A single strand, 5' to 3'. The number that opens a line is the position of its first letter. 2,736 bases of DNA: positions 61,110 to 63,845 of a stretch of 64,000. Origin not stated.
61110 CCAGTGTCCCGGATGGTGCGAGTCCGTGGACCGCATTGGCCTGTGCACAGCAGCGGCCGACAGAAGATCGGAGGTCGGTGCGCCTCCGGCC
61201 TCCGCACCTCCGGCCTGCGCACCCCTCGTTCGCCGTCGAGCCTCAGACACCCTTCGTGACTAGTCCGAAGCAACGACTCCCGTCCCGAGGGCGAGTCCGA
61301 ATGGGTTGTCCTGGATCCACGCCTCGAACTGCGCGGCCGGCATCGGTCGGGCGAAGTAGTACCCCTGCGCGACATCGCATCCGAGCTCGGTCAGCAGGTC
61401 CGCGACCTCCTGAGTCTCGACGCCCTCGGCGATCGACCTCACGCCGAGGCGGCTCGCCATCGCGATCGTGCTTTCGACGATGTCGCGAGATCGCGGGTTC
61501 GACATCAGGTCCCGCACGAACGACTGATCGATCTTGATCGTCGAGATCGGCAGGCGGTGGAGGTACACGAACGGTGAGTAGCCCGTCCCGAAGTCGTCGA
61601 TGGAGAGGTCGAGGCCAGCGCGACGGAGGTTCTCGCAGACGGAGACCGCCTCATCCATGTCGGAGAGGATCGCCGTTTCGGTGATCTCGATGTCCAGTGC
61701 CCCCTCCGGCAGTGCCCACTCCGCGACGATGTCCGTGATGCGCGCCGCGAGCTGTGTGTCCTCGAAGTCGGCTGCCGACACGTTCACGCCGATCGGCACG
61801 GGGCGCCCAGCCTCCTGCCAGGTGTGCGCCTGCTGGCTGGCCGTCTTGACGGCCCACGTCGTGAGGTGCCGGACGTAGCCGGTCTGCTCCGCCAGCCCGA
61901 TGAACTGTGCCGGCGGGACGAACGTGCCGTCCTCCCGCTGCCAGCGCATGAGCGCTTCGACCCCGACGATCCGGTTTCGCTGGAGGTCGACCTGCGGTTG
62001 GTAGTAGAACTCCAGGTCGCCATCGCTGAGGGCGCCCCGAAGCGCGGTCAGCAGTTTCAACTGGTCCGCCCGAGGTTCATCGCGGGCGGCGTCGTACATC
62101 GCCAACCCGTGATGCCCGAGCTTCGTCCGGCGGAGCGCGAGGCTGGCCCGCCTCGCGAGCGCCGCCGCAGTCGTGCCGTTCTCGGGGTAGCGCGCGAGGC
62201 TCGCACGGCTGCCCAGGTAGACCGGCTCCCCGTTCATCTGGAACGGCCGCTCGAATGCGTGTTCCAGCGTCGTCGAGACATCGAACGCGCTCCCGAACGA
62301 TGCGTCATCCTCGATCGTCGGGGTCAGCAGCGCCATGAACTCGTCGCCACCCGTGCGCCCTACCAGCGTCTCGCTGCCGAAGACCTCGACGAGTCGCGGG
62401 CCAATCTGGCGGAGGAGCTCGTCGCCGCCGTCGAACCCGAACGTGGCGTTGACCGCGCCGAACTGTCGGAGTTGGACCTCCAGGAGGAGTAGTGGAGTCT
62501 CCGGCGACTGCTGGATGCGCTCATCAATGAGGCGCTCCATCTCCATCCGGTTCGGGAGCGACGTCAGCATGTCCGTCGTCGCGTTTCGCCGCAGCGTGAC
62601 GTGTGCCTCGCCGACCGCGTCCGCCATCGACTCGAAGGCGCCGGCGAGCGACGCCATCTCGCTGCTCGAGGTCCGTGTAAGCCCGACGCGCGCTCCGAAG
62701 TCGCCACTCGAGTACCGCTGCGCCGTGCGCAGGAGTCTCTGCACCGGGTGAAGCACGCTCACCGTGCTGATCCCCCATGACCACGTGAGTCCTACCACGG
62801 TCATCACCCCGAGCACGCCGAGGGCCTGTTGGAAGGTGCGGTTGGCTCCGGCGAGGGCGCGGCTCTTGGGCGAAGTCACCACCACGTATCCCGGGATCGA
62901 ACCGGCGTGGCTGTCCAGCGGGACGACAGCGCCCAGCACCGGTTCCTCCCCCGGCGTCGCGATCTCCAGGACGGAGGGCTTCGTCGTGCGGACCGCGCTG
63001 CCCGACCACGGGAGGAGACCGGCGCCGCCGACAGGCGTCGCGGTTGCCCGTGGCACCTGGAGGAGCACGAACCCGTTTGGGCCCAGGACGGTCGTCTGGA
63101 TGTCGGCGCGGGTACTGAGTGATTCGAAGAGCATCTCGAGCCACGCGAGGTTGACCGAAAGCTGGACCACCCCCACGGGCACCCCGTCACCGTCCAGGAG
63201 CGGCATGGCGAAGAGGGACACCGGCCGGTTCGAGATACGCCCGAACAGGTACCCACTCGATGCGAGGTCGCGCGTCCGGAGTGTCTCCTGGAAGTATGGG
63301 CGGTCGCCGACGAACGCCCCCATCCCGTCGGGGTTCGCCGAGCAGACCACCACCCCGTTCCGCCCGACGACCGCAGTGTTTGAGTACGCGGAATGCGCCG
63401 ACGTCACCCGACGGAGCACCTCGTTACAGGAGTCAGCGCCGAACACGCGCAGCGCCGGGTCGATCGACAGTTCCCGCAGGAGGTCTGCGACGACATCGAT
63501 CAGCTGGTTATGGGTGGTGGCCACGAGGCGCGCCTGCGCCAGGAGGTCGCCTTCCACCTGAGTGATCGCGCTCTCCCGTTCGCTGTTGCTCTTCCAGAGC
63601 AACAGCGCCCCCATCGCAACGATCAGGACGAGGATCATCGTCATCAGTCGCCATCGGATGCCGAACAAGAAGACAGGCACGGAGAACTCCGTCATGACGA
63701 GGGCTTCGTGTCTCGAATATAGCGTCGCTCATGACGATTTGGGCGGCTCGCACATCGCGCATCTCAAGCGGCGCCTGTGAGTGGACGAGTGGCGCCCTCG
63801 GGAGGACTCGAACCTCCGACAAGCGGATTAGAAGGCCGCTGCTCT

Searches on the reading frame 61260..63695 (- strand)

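Call 54: search_protein_families(library=pfam, proteins=[window:61260-63695:-], max_evalue=0.0001)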
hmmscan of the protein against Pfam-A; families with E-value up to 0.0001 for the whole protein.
window:61260-63695:- (811 aa): 4 families
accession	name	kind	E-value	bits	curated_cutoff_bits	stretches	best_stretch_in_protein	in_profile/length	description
PF00563.25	EAL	-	2.6e-72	243.4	31.3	1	551-784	3-236/236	EAL domain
PF00990.26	GGDEF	-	1.4e-22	80.7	23.8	1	372-526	1-156/161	Diguanylate cyclase, GGDEF domain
PF02743.24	dCache_1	-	3.7e-11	43.5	45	1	45-211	5-180/240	Cache domain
PF00672.30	HAMP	-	1e-07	32.6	25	1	313-361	5-51/53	HAMP domain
